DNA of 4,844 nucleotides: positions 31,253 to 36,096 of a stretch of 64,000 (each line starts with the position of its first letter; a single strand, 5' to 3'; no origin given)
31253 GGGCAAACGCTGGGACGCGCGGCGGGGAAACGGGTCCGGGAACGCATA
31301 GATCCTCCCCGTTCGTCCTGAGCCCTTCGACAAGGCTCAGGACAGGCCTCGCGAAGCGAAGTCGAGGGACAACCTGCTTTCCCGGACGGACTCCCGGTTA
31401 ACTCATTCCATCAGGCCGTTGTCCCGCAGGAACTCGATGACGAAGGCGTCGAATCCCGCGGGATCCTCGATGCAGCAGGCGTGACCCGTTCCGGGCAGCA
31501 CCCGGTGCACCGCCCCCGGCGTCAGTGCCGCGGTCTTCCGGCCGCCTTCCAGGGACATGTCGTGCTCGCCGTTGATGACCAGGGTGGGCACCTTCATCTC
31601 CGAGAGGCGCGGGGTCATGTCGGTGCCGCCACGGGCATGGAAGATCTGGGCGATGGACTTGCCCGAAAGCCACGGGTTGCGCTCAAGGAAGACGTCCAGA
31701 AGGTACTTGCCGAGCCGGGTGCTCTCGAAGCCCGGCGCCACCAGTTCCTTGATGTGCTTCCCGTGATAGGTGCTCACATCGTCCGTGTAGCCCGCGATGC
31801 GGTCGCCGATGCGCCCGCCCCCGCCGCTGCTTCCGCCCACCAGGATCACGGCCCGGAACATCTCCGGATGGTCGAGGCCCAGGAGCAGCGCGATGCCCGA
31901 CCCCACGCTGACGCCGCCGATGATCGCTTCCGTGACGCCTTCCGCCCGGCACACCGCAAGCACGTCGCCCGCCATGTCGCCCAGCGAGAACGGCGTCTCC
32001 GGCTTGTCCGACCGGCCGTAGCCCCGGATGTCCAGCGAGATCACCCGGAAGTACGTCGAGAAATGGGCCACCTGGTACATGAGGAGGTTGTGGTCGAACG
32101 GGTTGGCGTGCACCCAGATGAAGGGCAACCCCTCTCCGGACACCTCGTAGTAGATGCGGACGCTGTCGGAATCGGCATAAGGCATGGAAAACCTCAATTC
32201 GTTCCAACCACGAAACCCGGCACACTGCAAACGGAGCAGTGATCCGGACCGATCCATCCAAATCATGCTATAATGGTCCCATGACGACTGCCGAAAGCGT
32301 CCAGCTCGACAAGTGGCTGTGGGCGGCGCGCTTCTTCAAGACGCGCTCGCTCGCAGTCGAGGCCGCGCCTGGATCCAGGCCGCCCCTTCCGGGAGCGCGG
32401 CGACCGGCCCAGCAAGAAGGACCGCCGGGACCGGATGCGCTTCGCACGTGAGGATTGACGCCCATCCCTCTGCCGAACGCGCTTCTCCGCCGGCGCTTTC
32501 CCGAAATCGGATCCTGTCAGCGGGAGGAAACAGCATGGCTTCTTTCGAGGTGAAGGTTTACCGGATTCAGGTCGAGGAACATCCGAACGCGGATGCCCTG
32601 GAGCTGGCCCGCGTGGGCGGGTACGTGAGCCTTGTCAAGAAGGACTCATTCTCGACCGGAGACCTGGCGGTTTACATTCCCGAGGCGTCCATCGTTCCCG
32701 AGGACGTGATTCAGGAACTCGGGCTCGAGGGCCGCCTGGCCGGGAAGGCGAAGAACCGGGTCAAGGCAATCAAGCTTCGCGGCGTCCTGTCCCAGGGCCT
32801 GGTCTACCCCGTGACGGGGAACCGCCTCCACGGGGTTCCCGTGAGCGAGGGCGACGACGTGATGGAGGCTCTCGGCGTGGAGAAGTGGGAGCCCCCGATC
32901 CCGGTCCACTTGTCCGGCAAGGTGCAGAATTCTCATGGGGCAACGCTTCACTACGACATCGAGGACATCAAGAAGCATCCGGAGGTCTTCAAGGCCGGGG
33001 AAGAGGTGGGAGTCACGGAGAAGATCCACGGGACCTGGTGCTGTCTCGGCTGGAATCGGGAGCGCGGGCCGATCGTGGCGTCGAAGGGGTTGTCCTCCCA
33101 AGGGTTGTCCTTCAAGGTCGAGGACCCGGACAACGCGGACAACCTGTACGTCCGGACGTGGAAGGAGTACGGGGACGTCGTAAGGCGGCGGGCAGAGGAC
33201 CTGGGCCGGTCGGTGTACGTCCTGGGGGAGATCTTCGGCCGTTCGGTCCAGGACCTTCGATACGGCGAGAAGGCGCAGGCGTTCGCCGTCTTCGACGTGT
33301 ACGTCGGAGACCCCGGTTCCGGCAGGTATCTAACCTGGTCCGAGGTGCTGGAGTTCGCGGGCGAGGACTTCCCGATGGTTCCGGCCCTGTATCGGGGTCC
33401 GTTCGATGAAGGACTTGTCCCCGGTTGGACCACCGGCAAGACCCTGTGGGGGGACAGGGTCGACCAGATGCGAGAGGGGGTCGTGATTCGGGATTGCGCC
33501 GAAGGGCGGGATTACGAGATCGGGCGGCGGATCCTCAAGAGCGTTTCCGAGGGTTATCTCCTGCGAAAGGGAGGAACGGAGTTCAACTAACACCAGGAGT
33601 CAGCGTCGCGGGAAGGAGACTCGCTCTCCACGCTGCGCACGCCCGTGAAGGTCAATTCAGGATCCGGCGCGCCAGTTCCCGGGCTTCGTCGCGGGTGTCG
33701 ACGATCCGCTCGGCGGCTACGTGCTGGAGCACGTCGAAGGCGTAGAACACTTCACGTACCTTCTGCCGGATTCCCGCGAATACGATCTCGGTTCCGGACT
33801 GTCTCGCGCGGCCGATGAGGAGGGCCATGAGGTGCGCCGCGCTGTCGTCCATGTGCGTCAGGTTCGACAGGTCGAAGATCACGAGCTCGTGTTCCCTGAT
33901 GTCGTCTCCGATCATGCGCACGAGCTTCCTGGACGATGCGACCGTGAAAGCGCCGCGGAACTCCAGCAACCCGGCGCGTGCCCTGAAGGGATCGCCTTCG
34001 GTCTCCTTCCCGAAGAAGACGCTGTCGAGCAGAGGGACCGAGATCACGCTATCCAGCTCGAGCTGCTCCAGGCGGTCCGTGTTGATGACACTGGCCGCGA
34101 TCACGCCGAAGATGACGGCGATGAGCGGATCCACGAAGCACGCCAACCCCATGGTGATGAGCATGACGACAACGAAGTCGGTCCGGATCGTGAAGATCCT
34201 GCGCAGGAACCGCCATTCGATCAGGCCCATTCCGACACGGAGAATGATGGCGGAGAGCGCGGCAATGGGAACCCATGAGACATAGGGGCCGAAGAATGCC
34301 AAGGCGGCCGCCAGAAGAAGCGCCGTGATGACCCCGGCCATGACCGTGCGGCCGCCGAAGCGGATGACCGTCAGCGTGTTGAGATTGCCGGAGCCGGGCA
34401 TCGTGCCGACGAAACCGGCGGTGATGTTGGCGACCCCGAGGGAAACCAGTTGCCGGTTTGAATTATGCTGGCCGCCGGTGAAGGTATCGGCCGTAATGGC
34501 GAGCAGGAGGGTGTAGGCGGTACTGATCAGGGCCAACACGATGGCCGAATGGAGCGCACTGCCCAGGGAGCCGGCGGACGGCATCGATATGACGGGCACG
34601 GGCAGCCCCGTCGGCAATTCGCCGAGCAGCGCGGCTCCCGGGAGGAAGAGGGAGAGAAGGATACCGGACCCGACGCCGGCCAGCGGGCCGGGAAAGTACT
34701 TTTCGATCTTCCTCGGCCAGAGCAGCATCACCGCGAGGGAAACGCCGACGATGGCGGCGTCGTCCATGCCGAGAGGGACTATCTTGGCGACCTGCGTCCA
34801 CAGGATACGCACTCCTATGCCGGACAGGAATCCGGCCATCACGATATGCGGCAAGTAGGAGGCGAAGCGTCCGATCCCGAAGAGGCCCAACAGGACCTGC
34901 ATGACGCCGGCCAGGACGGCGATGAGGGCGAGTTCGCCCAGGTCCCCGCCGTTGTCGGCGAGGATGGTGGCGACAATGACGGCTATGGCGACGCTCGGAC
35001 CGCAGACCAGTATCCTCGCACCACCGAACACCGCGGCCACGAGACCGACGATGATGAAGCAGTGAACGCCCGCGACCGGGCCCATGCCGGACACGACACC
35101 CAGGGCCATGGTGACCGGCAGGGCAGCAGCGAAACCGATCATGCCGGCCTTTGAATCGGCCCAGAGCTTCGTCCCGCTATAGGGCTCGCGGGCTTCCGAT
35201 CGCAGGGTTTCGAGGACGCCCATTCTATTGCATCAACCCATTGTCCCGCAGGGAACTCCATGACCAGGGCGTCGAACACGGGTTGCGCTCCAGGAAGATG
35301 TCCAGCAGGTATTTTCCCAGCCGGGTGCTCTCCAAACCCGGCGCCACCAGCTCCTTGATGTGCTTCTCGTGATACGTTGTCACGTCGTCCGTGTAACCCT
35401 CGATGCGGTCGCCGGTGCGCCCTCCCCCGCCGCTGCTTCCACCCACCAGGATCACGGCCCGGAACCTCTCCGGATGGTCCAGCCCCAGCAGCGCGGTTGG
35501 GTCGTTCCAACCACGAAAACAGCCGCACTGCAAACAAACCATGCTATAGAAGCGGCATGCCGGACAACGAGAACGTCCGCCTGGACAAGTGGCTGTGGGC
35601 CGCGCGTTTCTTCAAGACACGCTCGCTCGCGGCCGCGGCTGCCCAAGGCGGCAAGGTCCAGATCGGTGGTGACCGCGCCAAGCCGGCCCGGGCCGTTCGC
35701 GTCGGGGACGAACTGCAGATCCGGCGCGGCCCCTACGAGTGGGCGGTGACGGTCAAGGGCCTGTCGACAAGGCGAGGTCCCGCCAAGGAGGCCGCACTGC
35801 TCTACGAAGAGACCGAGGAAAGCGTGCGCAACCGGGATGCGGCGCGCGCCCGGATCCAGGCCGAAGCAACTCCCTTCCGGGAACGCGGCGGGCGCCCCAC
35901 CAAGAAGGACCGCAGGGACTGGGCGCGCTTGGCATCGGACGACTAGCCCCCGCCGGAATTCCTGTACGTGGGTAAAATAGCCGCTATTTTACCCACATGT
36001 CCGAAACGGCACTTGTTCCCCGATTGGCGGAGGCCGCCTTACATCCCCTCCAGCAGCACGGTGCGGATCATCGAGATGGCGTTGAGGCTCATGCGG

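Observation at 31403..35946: Duplicated [alpha/beta-hydrolase - hslR] unit with reciprocal decay, flanking an inserted RNA-ligase + SulP module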

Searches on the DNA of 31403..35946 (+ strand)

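Call 36: search_dna_similar(query=window:31403-35946:+, collection=plasmids, mode=distant, max_rows=8)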
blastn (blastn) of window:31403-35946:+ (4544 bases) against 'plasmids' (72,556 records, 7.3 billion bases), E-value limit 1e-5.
Records with a match: 2; places in all: 2; records where one place covers at least 80% of the query: 0.
Best place of each record, by identity: 60-80% 2.
By first word of the organism name: Cupriavidus 2.
By predicted mobility (MOB-suite, as given by PLSDB): non-mobilizable 2.
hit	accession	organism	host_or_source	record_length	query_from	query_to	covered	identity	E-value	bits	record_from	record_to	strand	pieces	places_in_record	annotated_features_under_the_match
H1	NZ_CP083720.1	Cupriavidus metallidurans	pure culture,activated sludge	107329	1550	1632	2%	78.3%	3e-8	70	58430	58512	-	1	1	RNA ligase (ATP)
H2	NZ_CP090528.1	Cupriavidus metallidurans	cell sulture,soil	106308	1550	1632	2%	78.3%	3e-8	70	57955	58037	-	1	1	RNA ligase (ATP)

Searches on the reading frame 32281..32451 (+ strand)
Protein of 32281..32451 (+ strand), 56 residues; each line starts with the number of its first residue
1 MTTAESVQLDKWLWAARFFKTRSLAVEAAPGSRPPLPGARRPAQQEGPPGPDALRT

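Call 4: search_protein_families(library=pfam, proteins=[window:32281-32451:+], max_evalue=0.01)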
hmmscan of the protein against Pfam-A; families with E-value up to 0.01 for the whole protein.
window:32281-32451:+ (56 aa): 0 families

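Call 5: search_protein_families(library=ncbifam, proteins=[window:32281-32451:+], max_evalue=0.01)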
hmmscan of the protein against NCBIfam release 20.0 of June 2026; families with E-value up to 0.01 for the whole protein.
window:32281-32451:+ (56 aa): 1 family
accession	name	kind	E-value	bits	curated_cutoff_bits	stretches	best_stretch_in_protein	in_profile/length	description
NF007673.0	PRK10348.1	equivalog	4.6e-09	36.5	148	1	3-39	5-41/133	ribosome-associated heat shock protein Hsp15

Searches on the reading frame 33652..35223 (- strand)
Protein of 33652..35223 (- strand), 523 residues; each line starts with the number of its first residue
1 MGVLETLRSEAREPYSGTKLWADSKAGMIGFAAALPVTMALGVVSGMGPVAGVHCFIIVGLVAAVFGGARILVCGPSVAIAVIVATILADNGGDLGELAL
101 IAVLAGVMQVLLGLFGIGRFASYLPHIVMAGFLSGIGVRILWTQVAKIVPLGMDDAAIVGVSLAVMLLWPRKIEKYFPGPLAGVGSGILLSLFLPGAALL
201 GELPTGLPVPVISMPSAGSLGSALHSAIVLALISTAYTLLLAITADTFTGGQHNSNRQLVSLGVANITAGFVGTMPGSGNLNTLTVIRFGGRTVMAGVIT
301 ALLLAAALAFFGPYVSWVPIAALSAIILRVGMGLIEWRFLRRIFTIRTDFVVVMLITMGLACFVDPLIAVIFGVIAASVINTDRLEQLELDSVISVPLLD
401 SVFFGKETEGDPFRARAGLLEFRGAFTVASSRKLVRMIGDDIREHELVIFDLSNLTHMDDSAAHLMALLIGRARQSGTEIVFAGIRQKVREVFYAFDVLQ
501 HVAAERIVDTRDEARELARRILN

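Call 4: search_protein_families(library=pfam, proteins=[window:33652-35223:-], max_evalue=0.01)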
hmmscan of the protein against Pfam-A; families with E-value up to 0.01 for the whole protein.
window:33652-35223:- (523 aa): 3 families
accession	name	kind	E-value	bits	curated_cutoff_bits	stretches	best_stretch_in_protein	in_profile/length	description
PF00916.26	Sulfate_transp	-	1.6e-48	165.8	23.2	2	158-355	166-379/380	Sulfate permease family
PF01740.26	STAS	-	1.9e-11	44.1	22.6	1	416-514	9-106/106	STAS domain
PF13466.11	STAS_2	-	7.7e-06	26.4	29.2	1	420-494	1-75/80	STAS domain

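Call 5: search_protein_families(library=ncbifam, proteins=[window:33652-35223:-], max_evalue=0.01)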
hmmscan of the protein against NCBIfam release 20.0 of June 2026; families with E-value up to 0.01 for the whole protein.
window:33652-35223:- (523 aa): 4 families
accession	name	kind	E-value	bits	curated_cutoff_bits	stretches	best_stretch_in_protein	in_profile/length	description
NF050096.1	BicarbTportBicA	equivalog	1.1e-69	235.4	880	2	155-517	173-542/547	bicarbonate transporter BicA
TIGR00815.1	sulP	subfamily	1.4e-51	175.6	380.45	2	196-511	235-562/565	sulfate permease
NF008660.1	PRK11660.1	equivalog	4.6e-50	170.5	614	2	221-515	279-562/572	C4-dicarboxylic acid transporter DauA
NF002134.0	PRK00971.1-4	equivalog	0.00068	18.5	557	1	417-502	329-414/429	glutaminase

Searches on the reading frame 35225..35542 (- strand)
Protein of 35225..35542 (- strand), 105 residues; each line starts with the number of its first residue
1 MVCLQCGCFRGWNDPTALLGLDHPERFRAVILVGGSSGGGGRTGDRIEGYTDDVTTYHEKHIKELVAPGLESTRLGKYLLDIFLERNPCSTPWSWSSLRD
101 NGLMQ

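Call 4: search_protein_families(library=pfam, proteins=[window:35225-35542:-], max_evalue=0.01)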
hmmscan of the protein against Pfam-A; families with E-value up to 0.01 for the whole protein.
window:35225-35542:- (105 aa): 0 families

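Call 5: search_protein_families(library=ncbifam, proteins=[window:35225-35542:-], max_evalue=0.01)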
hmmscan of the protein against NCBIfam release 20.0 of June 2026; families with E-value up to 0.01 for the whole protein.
window:35225-35542:- (105 aa): 0 families

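Call 23: find_encoding_contigs(protein=window:35225-35542:-, flank=6000, max_places=8)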
Protein window:35225-35542:- (105 aa): 2 contigs read that carry it; 1 place shown.
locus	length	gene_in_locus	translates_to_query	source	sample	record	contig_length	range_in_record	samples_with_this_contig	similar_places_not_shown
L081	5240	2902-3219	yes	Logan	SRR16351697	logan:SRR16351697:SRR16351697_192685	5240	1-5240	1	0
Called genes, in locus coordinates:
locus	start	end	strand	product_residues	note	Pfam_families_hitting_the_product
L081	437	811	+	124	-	PF06296:RelE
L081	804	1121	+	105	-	PF01381:HTH_3 (weak), PF13560:HTH_31 (weak)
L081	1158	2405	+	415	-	PF00994:MoCF_biosynth, PF18146:CinA_KH, PF02464:CinA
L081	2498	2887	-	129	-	PF01479:S4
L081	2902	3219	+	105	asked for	-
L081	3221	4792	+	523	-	PF00916:Sulfate_transp, PF01740:STAS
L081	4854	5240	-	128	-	?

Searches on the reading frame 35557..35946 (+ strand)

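Call 4: search_protein_families(library=pfam, proteins=[window:35557-35946:+], max_evalue=0.01)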
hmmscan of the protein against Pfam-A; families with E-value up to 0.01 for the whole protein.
window:35557-35946:+ (129 aa): 1 family
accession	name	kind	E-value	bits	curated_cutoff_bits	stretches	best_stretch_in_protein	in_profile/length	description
PF01479.30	S4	-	7.6e-12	45.2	22.8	1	7-53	1-48/48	S4 domain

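Call 5: search_protein_families(library=ncbifam, proteins=[window:35557-35946:+], max_evalue=0.01)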
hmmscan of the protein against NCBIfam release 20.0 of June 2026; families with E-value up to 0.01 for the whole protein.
window:35557-35946:+ (129 aa): 1 family
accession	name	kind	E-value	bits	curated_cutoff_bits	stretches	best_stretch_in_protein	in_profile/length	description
NF007673.0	PRK10348.1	equivalog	1.2e-32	112.8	148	1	5-126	7-128/133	ribosome-associated heat shock protein Hsp15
